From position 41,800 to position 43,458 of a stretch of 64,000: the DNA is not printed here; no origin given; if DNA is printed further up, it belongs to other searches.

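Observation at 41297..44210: Two about 97% identical 561-bp direct repeats (each carrying a DinB_2-family gene) bracket a 1.8 kb cassette of two overlapping genes of unknown function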

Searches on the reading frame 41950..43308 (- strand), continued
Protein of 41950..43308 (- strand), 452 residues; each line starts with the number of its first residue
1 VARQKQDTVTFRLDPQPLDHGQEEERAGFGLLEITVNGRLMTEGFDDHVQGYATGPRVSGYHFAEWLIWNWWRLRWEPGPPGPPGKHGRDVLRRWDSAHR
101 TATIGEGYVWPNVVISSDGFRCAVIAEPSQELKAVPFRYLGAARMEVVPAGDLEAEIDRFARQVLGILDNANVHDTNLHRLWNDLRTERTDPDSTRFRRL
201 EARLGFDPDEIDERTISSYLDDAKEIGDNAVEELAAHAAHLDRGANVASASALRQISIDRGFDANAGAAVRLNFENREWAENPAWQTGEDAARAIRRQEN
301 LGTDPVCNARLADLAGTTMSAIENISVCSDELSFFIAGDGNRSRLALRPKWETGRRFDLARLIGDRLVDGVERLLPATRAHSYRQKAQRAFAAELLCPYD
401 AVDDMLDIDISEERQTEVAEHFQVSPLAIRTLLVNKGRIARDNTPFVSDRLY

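Call 35: fold_search(model_id=the predicted structure, library=pdb)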
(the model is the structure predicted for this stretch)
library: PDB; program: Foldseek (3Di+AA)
matches with E <= 10: 99; with E <= 0.001: 0
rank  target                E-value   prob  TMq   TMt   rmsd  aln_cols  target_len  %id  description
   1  7t5t                  5.2e-02  1.00  0.23  0.35   7.6       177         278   15  Structure of Thauera sp. K11 CapP (released 2022-09-14)
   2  3dti                  2.1e-01  0.93  0.21  0.36   8.1       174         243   17  Crystal structure of the IRRE protein, a central regulator of DNA damage repair in deinococcaceae (released 2009-02-10)
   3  5ffp_A                2.8e-01  0.87  0.20  0.49   5.9       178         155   10  Crystal structure of CdiI from Burkholderia dolosa AUO158 (released 2016-01-20)
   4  3dte                  2.9e-01  0.90  0.22  0.36   7.8       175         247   16  Crystal structure of the IRRE protein, a central regulator of DNA damage repair in deinococcaceae (released 2009-02-10)
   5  4czm_A                1.1e+00  0.10  0.10  0.12  17.9       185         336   12  C. crescentus MreB, monomeric, AMPPNP (released 2014-08-13)
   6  1f43_MODEL_1_A        1.3e+00  0.89  0.09  0.57   2.4        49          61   20  SOLUTION STRUCTURE OF THE MATA1 HOMEODOMAIN (released 2000-07-26)
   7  8slm                  1.4e+00  0.82  0.15  0.27   4.5       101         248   19  Crystal structure of Deinococcus geothermalis PprI (released 2024-03-13)
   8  1jce                  1.5e+00  0.08  0.10  0.12  17.7       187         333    7  MREB FROM THERMOTOGA MARITIMA (released 2001-09-19)
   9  4b2t_d                1.5e+00  0.03  0.10  0.12  20.9       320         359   11  The crystal structures of the eukaryotic chaperonin CCT reveal its functional partitioning (released 2013-03-20)
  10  9a1m_P                1.5e+00  0.03  0.12  0.10  23.2       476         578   10  Integrative model of the nuclear pore complex from Schizosaccharomyces pombe (released 2021-11-12)
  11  7zpu                  1.6e+00  0.08  0.10  0.13  17.4       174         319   10  Crystal structure of MreB from Geobacillus stearothermophilus ATCC7953 in complex with ATP (released 2023-05-10)
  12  1jcf                  1.8e+00  0.07  0.09  0.11  17.6       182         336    6  MREB FROM THERMOTOGA MARITIMA, TRIGONAL (released 2001-09-19)
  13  3fe1_A                1.9e+00  0.03  0.08  0.09  16.8       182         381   12  Crystal structure of the human 70kDa heat shock protein 6 (Hsp70B') ATPase domain in complex with ADP and inorganic ph (released 2008-12-16)
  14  4z30                  1.9e+00  0.02  0.08  0.10  22.8       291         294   13  Crystal structure of the ROQ domain of human Roquin-2 (released 2015-10-14)
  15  5umb_C                2.0e+00  0.03  0.08  0.09  17.7       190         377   14  Crystal structure of ATPase domain of Malaria GRP78 with ADP bound (released 2022-07-27)
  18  8sln_A                2.4e+00  0.57  0.22  0.39   6.8       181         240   16  Crystal structure of Deinococcus geothermalis PprI complexed with ssDNA (released 2024-03-13)
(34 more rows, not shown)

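Call 49: search_protein_families(library=padloc, alignment_id=A3, max_evalue=0.01)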
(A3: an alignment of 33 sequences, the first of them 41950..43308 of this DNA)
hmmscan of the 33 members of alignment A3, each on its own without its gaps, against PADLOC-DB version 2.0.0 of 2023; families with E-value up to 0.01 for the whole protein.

A. member 1, window:41950-43308:- (452 aa): 1 family
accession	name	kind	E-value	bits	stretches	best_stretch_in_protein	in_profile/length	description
PDLC03949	RmrA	-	0.00016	18.7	1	286-435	121-264/363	-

B. families by the number of members that match (of 33 scanned): 7 families
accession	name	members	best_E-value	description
PDLC03949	RmrA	18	4.7e-08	-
PDLC03946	RmrA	6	3.5e-05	-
PDLC03951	RmrA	1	0.00047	-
PDLC03955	RmrA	1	0.00087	-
PDLC03948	RmrA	1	0.0014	-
PDLC03952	RmrA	1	0.0046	-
PDLC03954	RmrA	1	0.0088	-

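Call 50: search_protein_families(library=pfam, alignment_id=A3, max_evalue=0.01)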
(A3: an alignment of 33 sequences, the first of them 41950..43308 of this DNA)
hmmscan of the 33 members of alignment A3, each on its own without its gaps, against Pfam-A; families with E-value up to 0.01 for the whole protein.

A. member 1, window:41950-43308:- (452 aa): 1 family
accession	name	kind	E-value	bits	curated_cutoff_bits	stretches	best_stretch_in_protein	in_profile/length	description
PF06114.19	Peptidase_M78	-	0.0048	17.1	22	0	383-429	73-118/123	IrrE N-terminal-like domain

B. families by the number of members that match (of 33 scanned): 4 families
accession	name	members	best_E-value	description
PF06114.19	Peptidase_M78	3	0.0027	IrrE N-terminal-like domain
PF08220.18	HTH_DeoR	2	0.0072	DeoR-like helix-turn-helix domain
PF11505.13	DUF3216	1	0.0043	Protein of unknown function (DUF3216)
PF12728.13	HTH_17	1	0.006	Helix-turn-helix domain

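Call 55: find_related_loci(query=A3, collection=viral_contigs, flank=8000)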
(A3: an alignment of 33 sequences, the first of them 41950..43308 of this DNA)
Query A3 (452 aa) in viral_contigs; peptide patterns used: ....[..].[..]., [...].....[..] (x = any residue, [..] = any of these).
78 stretches matched a pattern; 1 encode a relative of the query (tblastn E <= 1e-3); 1 distinct loci.
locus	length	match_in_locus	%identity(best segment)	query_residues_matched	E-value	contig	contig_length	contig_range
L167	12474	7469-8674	28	34-441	9e-39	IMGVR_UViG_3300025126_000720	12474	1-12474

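Call 88: search_dna_similar(query=window:41950-43308:-, collection=plasmids, mode=protein, max_rows=15)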
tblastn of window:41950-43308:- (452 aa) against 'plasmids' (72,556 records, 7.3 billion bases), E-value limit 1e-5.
Records with a match: 6; places in all: 6; records where one place covers at least 80% of the query: 4.
Best place of each record, by identity: <60% 6.
By first word of the organism name: Acidithiobacillus 2; Massilia 1; Sphingomonas 1; Allorhizobium 1; Rhizobium 1.
By predicted mobility (MOB-suite, as given by PLSDB): mobilizable 3; conjugative 2; non-mobilizable 1.
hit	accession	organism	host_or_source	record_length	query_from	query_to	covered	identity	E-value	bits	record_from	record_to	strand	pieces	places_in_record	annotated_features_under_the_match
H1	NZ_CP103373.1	Massilia sp. H6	Whole genome of bacteria,soil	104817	34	442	90%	30.8%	1e-38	156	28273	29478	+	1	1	hypothetical protein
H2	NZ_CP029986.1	Sphingomonas sp. FARSPH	cell culture,Sf9 cell culture media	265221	9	443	96%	28.1%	2e-29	129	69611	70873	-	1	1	hypothetical protein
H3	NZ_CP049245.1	Allorhizobium pseudoryzae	cell culture,soil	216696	57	443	86%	29.6%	4e-33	140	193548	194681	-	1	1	hypothetical protein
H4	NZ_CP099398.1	Rhizobium sp. Pop5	Phaseolus vulgaris,Cell culture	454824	57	437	84%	29.3%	2e-28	126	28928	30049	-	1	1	hypothetical protein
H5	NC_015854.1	Acidithiobacillus caldus SM-1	-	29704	57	188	29%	29.5%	1e-6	59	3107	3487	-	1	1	hypothetical protein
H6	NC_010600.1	Acidithiobacillus caldus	-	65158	57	188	29%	29.5%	1e-6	59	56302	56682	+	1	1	hypothetical protein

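Call 89: search_dna_similar(query=window:41950-43308:-, collection=phages, mode=protein, max_rows=10)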
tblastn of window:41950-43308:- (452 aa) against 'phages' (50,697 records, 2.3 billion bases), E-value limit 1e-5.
No match.

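Call 90: get_annotated_region(hit=H1, flank=4000)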
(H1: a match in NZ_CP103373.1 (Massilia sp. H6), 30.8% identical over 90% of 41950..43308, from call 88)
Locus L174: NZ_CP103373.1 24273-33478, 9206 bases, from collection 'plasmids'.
description: Massilia sp. H6 plasmid unnamed2, complete sequence
organism: Massilia sp. H6 (NCBI taxid 2970464)
taxonomy: Bacteria; Pseudomonadota; Betaproteobacteria; Burkholderiales; Oxalobacteraceae; Massilia; Massilia sp. H6
host: -; source: Whole genome of bacteria,soil; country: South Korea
typing (MOB-suite, as given by PLSDB): non-mobilizable
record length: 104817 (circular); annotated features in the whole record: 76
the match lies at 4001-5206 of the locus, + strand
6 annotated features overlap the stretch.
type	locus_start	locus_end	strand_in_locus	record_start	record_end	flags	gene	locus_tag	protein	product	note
CDS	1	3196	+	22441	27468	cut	dptH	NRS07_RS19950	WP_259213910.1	DNA phosphorothioation-dependent restriction protein DptH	GO:0009307 - DNA restriction-modification system [Evidence IEA]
CDS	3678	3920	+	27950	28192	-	-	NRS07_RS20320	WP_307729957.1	hypothetical protein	-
CDS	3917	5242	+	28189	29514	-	-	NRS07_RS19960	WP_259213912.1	hypothetical protein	-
CDS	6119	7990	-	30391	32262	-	-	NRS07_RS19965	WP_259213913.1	patatin-like phospholipase family protein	GO:0006629 - lipid metabolic process [Evidence IEA]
CDS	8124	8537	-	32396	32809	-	-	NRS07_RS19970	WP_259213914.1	hypothetical protein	-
CDS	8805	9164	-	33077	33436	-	-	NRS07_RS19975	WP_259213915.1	hypothetical protein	-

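Call 91: get_annotated_region(hit=H3, flank=4000)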
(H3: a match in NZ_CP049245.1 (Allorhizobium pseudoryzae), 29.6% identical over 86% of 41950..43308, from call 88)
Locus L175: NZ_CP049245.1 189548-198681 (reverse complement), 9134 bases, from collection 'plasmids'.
description: Allorhizobium pseudoryzae strain DSM 19479 plasmid unnamed4, complete sequence
organism: Allorhizobium pseudoryzae (NCBI taxid 379684)
taxonomy: Bacteria; Pseudomonadota; Alphaproteobacteria; Hyphomicrobiales; Rhizobiaceae; Allorhizobium; Allorhizobium pseudoryzae
host: -; source: cell culture,soil; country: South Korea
typing (MOB-suite, as given by PLSDB): conjugative; replicon rep_cluster_440; relaxase MOBQ; mating-pair formation MPF_T
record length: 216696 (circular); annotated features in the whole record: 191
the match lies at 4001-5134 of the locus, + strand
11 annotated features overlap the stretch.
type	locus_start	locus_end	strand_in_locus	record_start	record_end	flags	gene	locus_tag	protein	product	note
CDS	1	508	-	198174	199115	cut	-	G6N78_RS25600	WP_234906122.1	GlxA family transcriptional regulator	-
CDS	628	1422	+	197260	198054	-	-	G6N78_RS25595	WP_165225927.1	SDR family oxidoreductase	-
CDS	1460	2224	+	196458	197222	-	-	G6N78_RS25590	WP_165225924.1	SDR family NAD(P)-dependent oxidoreductase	-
CDS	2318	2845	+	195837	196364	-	-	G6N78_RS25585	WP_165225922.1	carboxymuconolactone decarboxylase family protein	-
CDS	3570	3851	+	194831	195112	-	-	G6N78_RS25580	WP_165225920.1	hypothetical protein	-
CDS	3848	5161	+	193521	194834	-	-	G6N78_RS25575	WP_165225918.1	hypothetical protein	-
CDS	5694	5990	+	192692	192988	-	-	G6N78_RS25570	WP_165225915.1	hypothetical protein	-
CDS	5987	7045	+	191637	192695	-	-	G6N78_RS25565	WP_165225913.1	hypothetical protein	-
CDS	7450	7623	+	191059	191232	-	-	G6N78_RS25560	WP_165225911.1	hypothetical protein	-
CDS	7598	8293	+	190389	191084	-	-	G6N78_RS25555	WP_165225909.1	hypothetical protein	-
CDS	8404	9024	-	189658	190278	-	-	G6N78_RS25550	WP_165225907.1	hypothetical protein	-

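Call 102: search_protein_families(library=pfam, alignment_id=A6, max_evalue=0.00001)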
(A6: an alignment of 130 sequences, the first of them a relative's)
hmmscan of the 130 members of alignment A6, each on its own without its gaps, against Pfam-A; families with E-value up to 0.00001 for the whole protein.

A. member 1, L008:3917-5023:+ (368 aa): 0 families

B. families by the number of members that match (of 130 scanned): 80 families (the first 25 are shown)
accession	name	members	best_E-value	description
PF07690.21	MFS_1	4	7.5e-40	Major Facilitator Superfamily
PF13304.12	AAA_21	3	2.3e-26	AAA domain, putative AbiEii toxin, Type IV TA system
PF01979.26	Amidohydro_1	3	1.4e-20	Amidohydrolase family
PF07969.17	Amidohydro_3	3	1.4e-16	Amidohydrolase family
PF01266.30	DAO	2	2.2e-62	FAD dependent oxidoreductase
PF00534.26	Glycos_transf_1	2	1.4e-39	Glycosyl transferases group 1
PF13692.12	Glyco_trans_1_4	2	5.8e-37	Glycosyl transferases group 1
PF00535.33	Glycos_transf_2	2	8.5e-31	Glycosyl transferase family 2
PF01609.27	DDE_Tnp_1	2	3.3e-20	Transposase DDE domain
PF13676.11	TIR_2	2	5.5e-20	TIR domain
PF10111.15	Glyco_tranf_2_2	2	5.1e-18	Glycosyltransferase like family 2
PF13175.12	AAA_15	2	2.2e-17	AAA ATPase domain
PF13439.12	Glyco_transf_4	2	9e-17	Glycosyltransferase Family 4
PF00364.28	Biotin_lipoyl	2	1.7e-16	Biotin-requiring enzyme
PF13579.12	Glyco_trans_4_4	2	1e-14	Glycosyl transferase 4-like domain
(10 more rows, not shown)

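Call 103: search_protein_families(library=padloc, alignment_id=A6, max_evalue=1e-8)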
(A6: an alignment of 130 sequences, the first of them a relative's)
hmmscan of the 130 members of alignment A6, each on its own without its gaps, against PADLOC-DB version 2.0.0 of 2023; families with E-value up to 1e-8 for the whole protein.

A. member 1, L008:3917-5023:+ (368 aa): 0 families

B. families by the number of members that match (of 130 scanned): 206 families (the first 25 are shown)
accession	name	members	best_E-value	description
PDLC02980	AriA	3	1.5e-24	-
PDLC02335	AbiLi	2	1e-81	AbiLi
PDLC05062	PDC-S66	2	8e-68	-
PDLC03878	NsnB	2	3.6e-43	-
PDLC00417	ThsB1|ThsB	2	3.1e-39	TIR-like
PDLC00424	ThsB1|ThsB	2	6e-21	TIR-like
PDLC00278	PtuA1|PtuA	2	8.2e-21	AAA ATPase domain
PDLC02979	AriA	2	1.5e-19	-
PDLC00310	PtuA1|PtuA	2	1.7e-18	AAA ATPase domain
PDLC02962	RT-TIR_XII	2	6.2e-17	single gene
PDLC00091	GajA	2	1.6e-16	AAA ATPase domain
PDLC04135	mad3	2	1.8e-15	mads_3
PDLC04178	HEC-01A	2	1.2e-13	-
PDLC00099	GajA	2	1.1e-12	AAA ATPase domain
PDLC04175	HEC-01A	2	2e-12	-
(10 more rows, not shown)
